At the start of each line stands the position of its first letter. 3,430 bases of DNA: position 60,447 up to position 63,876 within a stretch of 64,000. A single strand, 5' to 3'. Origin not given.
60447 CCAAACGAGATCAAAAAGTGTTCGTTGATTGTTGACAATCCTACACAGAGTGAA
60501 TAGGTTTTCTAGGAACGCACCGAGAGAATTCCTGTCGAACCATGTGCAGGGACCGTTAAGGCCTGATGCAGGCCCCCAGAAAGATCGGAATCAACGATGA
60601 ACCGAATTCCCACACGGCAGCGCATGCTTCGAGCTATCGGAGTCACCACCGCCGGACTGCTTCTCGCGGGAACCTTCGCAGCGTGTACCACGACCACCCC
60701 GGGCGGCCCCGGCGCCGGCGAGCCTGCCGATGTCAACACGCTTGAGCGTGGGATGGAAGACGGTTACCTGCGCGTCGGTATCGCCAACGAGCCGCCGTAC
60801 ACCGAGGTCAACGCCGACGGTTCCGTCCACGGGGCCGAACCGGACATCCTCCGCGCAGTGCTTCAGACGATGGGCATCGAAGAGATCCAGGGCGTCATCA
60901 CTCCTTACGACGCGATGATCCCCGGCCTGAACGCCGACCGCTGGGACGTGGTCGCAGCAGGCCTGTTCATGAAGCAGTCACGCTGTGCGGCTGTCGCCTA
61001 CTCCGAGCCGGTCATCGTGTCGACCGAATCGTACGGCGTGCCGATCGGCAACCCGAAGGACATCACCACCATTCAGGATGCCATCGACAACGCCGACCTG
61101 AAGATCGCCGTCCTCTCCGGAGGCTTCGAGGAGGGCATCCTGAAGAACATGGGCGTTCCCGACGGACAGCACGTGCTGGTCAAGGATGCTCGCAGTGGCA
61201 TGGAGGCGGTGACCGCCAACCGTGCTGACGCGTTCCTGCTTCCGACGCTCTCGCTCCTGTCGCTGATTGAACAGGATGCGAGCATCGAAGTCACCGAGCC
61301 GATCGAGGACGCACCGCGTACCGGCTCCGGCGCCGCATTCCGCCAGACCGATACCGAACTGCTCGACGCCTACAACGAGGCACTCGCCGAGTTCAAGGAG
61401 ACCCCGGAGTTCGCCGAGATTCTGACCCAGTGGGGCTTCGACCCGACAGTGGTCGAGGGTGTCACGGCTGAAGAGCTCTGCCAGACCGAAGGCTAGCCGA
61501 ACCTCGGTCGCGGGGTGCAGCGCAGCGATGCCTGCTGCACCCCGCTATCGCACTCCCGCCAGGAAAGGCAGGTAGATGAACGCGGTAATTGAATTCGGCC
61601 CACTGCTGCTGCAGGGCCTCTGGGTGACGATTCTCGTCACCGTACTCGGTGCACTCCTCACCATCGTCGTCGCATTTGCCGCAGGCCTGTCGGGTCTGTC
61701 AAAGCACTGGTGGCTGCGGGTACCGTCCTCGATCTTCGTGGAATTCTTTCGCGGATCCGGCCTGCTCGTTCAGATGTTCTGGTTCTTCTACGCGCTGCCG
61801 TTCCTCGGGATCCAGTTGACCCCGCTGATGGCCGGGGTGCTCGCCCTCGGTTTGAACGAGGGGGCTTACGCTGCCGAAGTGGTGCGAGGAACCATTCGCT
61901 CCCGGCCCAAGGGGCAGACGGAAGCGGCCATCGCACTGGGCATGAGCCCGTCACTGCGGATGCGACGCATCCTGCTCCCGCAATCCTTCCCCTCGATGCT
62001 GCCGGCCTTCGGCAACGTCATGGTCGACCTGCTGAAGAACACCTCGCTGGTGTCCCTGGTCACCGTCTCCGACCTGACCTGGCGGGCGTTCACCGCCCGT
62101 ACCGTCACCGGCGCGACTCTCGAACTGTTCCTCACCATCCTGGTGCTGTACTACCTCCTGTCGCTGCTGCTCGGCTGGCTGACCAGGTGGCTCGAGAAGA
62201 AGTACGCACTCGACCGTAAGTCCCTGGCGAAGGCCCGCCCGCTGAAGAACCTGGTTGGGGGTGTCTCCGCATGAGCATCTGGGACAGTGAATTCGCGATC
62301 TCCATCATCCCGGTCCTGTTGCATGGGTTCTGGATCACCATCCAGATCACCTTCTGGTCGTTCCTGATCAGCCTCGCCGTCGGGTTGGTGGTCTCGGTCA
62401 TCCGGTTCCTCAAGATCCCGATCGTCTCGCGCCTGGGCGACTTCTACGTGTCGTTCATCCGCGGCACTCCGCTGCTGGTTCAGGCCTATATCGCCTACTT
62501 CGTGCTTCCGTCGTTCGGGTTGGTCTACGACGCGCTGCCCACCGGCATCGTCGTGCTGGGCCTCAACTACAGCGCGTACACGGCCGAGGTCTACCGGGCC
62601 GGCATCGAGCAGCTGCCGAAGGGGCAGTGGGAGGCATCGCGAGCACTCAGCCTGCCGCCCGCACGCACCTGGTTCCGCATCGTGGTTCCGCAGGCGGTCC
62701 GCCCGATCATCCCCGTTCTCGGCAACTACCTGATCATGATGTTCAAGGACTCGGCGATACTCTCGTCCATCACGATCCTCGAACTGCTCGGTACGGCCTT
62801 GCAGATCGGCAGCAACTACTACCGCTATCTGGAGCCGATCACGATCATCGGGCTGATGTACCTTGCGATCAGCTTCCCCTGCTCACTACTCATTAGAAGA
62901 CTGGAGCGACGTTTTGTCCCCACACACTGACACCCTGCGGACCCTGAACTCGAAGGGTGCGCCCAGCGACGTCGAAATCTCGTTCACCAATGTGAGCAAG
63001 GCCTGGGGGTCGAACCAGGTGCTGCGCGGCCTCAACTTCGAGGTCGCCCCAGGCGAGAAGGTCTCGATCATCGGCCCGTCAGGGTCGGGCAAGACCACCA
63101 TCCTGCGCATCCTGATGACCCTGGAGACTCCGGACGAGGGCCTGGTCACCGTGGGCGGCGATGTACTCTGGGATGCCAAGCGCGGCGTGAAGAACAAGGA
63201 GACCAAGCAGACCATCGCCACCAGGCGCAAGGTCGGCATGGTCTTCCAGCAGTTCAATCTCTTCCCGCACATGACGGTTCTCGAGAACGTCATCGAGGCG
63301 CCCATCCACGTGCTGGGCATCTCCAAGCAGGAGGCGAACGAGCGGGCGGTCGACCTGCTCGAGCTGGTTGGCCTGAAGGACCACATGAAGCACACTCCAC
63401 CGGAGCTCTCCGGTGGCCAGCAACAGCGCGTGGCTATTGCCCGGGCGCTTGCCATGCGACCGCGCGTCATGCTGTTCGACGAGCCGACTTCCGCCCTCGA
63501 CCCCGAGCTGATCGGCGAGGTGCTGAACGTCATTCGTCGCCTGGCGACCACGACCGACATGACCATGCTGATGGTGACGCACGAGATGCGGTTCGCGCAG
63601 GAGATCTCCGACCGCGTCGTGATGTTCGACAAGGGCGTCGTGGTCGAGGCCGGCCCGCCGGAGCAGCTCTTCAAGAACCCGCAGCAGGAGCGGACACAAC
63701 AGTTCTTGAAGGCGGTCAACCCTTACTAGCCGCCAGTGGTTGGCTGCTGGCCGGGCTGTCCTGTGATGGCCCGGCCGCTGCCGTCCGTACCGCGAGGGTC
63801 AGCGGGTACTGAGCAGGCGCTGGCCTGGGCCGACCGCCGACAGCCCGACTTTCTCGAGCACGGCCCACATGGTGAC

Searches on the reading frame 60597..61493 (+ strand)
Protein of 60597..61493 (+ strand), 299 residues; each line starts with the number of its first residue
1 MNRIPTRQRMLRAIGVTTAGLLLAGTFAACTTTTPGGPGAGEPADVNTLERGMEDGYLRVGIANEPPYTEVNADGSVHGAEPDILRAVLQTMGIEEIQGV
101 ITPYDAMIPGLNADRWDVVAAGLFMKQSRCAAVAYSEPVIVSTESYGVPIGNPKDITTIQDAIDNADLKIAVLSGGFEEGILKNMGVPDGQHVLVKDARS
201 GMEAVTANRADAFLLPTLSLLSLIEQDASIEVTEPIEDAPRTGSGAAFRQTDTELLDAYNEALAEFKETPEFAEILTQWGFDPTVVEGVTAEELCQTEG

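Call 17: search_protein_families(library=pfam, proteins=[window:60597-61493:+])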
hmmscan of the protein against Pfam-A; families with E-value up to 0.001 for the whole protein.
window:60597-61493:+ (299 aa): 2 families
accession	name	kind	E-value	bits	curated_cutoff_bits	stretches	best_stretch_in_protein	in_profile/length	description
PF00497.25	SBP_bac_3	-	3.2e-24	85.6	26.4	1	58-280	1-130/132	Bacterial extracellular solute-binding proteins, family 3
PF13531.11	SBP_bac_11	-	1.5e-05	25.3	25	1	103-281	47-226/227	Bacterial extracellular solute-binding protein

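Call 30: search_protein_families(library=ncbifam, proteins=[window:60597-61493:+], max_evalue=1e-10)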
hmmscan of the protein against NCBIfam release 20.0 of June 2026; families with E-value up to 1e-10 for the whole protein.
window:60597-61493:+ (299 aa): 3 families
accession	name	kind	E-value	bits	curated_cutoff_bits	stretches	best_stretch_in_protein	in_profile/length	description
TIGR02995.1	ectoine_ehuB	equivalog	1.4e-77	260.7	190.9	1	43-295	20-275/275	ectoine/hydroxyectoine ABC transporter substrate-binding protein EhuB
TIGR01096.1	3A0103s03R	subfamily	8e-18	64.8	256.35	1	56-279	24-249/250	lysine/arginine/ornithine ABC transporter substrate-binding protein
NF008426.0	PRK11260.1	equivalog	6e-17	61.8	312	1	44-279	29-259/266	cystine ABC transporter substrate-binding protein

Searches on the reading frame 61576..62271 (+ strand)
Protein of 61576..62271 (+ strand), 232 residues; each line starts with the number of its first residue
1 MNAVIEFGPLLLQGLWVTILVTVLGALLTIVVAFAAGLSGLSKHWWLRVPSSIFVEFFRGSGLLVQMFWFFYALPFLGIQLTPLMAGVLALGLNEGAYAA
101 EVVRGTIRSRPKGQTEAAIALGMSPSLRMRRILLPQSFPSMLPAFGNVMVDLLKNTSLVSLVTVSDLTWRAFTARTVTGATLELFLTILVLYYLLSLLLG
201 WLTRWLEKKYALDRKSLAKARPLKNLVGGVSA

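Call 17: search_protein_families(library=pfam, proteins=[window:61576-62271:+])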
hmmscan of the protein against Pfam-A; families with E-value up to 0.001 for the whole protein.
window:61576-62271:+ (232 aa): 1 family
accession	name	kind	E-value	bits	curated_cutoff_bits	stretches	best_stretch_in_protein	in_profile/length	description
PF00528.27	BPD_transp_1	-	3.3e-23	82.8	26.4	1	34-210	6-182/184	Binding-protein-dependent transport system inner membrane component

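Call 30: search_protein_families(library=ncbifam, proteins=[window:61576-62271:+], max_evalue=1e-10)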
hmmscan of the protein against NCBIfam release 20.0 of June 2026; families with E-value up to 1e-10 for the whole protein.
window:61576-62271:+ (232 aa): 10 families
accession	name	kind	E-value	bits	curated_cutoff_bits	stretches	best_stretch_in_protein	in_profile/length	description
TIGR03004.1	ectoine_ehuC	equivalog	2.8e-69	233.2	196.95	1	9-211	5-207/214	ectoine/hydroxyectoine ABC transporter permease subunit EhuC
TIGR03003.1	ectoine_ehuD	equivalog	5.8e-45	153.8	205.2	1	4-210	6-212/212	ectoine/hydroxyectoine ABC transporter permease subunit EhuD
NF011680.0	PRK15100.1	equivalog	1.4e-42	146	300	1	2-211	6-215/222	cystine ABC transporter permease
NF007028.0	PRK09494.1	equivalog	7e-37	127.4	303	1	3-210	7-216/219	glutamine ABC transporter permease GlnP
TIGR01726.1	HEQRo_perm_3TM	subfamily_domain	3.5e-27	94.8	42.2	1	9-105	3-99/99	ABC transporter permease subunit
NF011651.0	PRK15069.1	subfamily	1.1e-24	87.2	306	1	14-210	26-228/237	histidine ABC transporter permease HisM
NF008337.0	PRK11123.1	equivalog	3.9e-24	85.4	277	1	79-211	99-231/238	arginine ABC transporter permease ArtQ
NF011687.0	PRK15107.1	equivalog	4.9e-24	85.5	318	1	7-209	12-222/224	glutamate/aspartate ABC transporter permease GltK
NF011714.0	PRK15135.1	subfamily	1.4e-22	80.6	319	1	7-213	5-222/228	histidine ABC transporter permease HisQ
NF008336.0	PRK11122.1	equivalog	8.2e-22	78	248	1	7-210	4-215/222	arginine ABC transporter permease ArtM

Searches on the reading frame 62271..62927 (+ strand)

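Call 17: search_protein_families(library=pfam, proteins=[window:62271-62927:+])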
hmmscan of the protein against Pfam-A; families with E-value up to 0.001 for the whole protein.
window:62271-62927:+ (219 aa): 1 family
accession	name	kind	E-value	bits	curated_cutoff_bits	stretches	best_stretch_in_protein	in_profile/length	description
PF00528.27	BPD_transp_1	-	8.4e-23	81.5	26.4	1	39-215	6-182/184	Binding-protein-dependent transport system inner membrane component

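Call 30: search_protein_families(library=ncbifam, proteins=[window:62271-62927:+], max_evalue=1e-10)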
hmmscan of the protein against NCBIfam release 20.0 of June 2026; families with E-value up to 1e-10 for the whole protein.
window:62271-62927:+ (219 aa): 10 families
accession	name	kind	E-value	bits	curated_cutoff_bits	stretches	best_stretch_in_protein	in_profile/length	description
TIGR03003.1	ectoine_ehuD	equivalog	4.1e-72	242.5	205.2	1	4-215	1-212/212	ectoine/hydroxyectoine ABC transporter permease subunit EhuD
TIGR03004.1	ectoine_ehuC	equivalog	9.7e-45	153.1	196.95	1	12-214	3-205/214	ectoine/hydroxyectoine ABC transporter permease subunit EhuC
NF011680.0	PRK15100.1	equivalog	5.3e-40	137.6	300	1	9-213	8-212/222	cystine ABC transporter permease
NF007028.0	PRK09494.1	equivalog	2.4e-35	122.4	303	1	8-215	7-216/219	glutamine ABC transporter permease GlnP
NF008336.0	PRK11122.1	equivalog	1e-29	103.8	248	1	13-215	5-215/222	arginine ABC transporter permease ArtM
TIGR01726.1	HEQRo_perm_3TM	subfamily_domain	4.5e-27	94.5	42.2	1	13-110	2-99/99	ABC transporter permease subunit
NF008337.0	PRK11123.1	equivalog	1.4e-26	93.5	277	1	89-215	104-230/238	arginine ABC transporter permease ArtQ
NF011651.0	PRK15069.1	subfamily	1.6e-24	86.6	306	1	24-216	23-229/237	histidine ABC transporter permease HisM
NF011687.0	PRK15107.1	equivalog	4.8e-24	85.5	318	1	9-215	9-223/224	glutamate/aspartate ABC transporter permease GltK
NF011714.0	PRK15135.1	subfamily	1.7e-17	64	319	1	15-215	8-219/228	histidine ABC transporter permease HisQ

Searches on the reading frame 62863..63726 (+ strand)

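Call 17: search_protein_families(library=pfam, proteins=[window:62863-63726:+])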
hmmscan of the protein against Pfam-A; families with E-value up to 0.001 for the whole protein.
window:62863-63726:+ (288 aa): 4 families
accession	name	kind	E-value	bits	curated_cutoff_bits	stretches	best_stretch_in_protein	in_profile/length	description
PF00005.33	ABC_tran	-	1.3e-37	129.9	25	1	54-210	1-137/137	ABC transporter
PF13304.12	AAA_21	-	5.3e-11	43.6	27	1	149-241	176-299/304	AAA domain, putative AbiEii toxin, Type IV TA system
PF02463.25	SMC_N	-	4.5e-08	33.2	40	1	67-252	27-209/220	RecF/RecN/SMC N terminal domain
PF13555.12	AAA_29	-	0.00055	20.1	27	0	58-90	16-48/61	P-loop containing region of AAA domain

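Call 30: search_protein_families(library=ncbifam, proteins=[window:62863-63726:+], max_evalue=1e-10)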
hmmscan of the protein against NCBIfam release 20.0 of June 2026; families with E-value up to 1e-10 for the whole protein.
window:62863-63726:+ (288 aa): 176 families (the best 25 are shown)
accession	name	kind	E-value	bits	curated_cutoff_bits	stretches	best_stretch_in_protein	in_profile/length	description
TIGR03005.1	ectoine_ehuA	equivalog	8.6e-112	372.4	345.4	1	39-285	1-250/252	ectoine/hydroxyectoine ABC transporter ATP-binding protein EhuA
NF008428.0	PRK11264.1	equivalog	1.6e-92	309.3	406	1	39-284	4-246/250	L-cystine ABC transporter ATP-binding protein TcyN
NF007027.0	PRK09493.1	equivalog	3e-86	288.7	379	1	39-285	2-239/240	glutamine ABC transporter ATP-binding protein GlnQ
NF007908.0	PRK10619.1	equivalog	2.3e-82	276.1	466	1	36-284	3-254/257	histidine ABC transporter ATP-binding protein HisP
NF008338.0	PRK11124.1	equivalog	2.8e-76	256.2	369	1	39-283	3-241/242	arginine ABC transporter ATP-binding protein ArtP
TIGR00972.1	3a0107s01c2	equivalog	2.3e-66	223.7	343.2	1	39-283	2-244/248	phosphate ABC transporter ATP-binding protein PstB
TIGR03265.1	PhnT2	equivalog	7.7e-61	206.3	457.7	1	38-286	4-239/353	putative 2-aminoethylphosphonate ABC transporter ATP-binding protein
TIGR01186.1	proV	subfamily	2.1e-60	204.7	326.6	1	48-285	3-233/363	betaine/proline/choline family ABC transporter ATP-binding protein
NF006987.0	PRK09452.1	equivalog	1.5e-59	201.6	482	1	27-286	6-252/378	spermidine/putrescine ABC transporter ATP-binding protein PotA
TIGR00968.1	3a0106s01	subfamily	4.7e-58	196.5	342.75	1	39-286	1-235/237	sulfate ABC transporter ATP-binding protein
TIGR02315.1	ABC_phnC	equivalog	4.9e-57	193.1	266.1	1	39-270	2-234/243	phosphonate ABC transporter ATP-binding protein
TIGR02982.1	heterocyst_DevA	subfamily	4.7e-56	189.8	295.8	1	51-260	18-219/220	ABC exporter ATP-binding subunit, DevA family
NF008513.0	PRK11432.1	equivalog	1.1e-55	189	496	1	40-282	8-237/351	ferric ABC transporter ATP-binding protein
NF040933.2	ABC_arch_GlcV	equivalog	1.1e-55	188.9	450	1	37-282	1-242/357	glucose ABC transporter ATP-binding protein GlcV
TIGR04521.1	ECF_ATPase_2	equivalog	5.4e-55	186.4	330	1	39-277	6-240/279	energy-coupling factor transporter ATPase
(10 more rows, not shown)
